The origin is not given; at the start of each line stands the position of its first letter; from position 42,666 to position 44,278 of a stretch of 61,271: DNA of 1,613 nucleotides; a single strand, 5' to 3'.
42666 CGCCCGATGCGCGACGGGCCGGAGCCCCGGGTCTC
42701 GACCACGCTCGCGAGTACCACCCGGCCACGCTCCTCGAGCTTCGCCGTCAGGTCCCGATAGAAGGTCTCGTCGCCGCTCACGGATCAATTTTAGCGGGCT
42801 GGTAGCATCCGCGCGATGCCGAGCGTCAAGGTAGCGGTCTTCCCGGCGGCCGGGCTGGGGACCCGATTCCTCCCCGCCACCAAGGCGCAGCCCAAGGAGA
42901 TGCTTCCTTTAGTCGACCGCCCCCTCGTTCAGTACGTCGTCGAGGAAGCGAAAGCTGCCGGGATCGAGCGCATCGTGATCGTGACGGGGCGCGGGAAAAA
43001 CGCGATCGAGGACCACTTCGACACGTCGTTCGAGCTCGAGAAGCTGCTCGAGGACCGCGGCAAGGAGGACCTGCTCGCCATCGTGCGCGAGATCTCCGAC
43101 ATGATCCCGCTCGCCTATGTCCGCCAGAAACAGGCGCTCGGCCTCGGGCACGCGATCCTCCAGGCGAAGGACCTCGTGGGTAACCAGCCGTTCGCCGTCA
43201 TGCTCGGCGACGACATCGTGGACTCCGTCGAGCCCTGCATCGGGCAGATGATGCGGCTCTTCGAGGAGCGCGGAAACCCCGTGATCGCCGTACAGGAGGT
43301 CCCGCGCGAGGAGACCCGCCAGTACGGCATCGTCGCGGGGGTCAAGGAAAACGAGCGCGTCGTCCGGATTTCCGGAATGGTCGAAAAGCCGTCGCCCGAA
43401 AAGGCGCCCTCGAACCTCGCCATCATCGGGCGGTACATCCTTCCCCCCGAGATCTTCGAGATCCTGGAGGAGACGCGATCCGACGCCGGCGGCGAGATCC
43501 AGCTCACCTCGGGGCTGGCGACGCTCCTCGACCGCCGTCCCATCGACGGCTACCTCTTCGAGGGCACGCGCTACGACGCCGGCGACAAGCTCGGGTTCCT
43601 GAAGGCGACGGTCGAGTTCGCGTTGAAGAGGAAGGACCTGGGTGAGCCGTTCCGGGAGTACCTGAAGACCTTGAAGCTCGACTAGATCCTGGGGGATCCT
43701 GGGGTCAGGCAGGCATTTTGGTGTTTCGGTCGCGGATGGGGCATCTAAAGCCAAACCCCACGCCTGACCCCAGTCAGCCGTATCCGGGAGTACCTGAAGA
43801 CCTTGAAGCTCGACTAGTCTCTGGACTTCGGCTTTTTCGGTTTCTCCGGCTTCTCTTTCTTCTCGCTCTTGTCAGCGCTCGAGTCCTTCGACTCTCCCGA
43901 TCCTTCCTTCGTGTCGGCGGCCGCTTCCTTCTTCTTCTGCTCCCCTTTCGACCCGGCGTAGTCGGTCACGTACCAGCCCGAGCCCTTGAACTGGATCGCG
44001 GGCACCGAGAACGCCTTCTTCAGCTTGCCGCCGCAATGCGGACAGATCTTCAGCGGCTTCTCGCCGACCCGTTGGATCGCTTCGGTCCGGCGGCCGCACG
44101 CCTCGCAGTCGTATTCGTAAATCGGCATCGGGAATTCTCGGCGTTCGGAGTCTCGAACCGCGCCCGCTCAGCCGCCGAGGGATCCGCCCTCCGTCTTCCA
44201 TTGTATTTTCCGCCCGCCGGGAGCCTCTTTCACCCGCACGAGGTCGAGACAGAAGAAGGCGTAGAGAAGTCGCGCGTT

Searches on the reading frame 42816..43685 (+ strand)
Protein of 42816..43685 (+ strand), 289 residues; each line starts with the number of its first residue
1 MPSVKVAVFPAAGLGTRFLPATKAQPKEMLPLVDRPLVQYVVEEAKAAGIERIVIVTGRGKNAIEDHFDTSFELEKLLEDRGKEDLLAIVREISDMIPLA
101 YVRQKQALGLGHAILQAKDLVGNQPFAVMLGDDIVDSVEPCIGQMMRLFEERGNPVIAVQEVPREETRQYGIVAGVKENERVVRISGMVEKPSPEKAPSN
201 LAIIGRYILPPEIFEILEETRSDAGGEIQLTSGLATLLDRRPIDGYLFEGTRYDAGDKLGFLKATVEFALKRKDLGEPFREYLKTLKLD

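Call 16: find_encoding_contigs(protein=window:42816-43685:+, flank=3000, max_places=10)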
Protein window:42816-43685:+ (289 aa): 1 contig read that carries it; 1 place shown.
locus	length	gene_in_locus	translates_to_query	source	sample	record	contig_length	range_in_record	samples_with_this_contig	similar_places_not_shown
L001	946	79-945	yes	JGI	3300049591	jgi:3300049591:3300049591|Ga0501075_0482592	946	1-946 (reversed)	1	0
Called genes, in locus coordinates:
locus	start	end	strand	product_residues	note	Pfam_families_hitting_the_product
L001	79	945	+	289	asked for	PF00483:NTP_transferase, PF12804:NTP_transf_3 (weak)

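Call 18: search_protein_families(library=pfam, proteins=[window:42816-43685:+])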
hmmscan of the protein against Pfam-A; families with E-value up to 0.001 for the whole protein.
window:42816-43685:+ (289 aa): 2 families
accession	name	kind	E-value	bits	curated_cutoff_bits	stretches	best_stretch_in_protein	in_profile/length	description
PF00483.29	NTP_transferase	-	9.3e-28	97.9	21.2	1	11-264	6-238/245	Nucleotidyl transferase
PF12804.13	NTP_transf_3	-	7.3e-08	33.2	27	1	8-157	2-119/160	MobA-like NTP transferase domain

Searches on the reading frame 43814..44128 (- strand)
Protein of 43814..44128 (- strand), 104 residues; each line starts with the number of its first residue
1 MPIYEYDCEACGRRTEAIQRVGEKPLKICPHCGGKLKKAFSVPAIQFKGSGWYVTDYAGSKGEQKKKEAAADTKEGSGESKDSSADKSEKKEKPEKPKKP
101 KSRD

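Call 41: find_encoding_contigs(protein=window:43814-44128:-, flank=6000, max_places=10)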
Protein window:43814-44128:- (104 aa): no gene with exactly this product is on record in the collection.
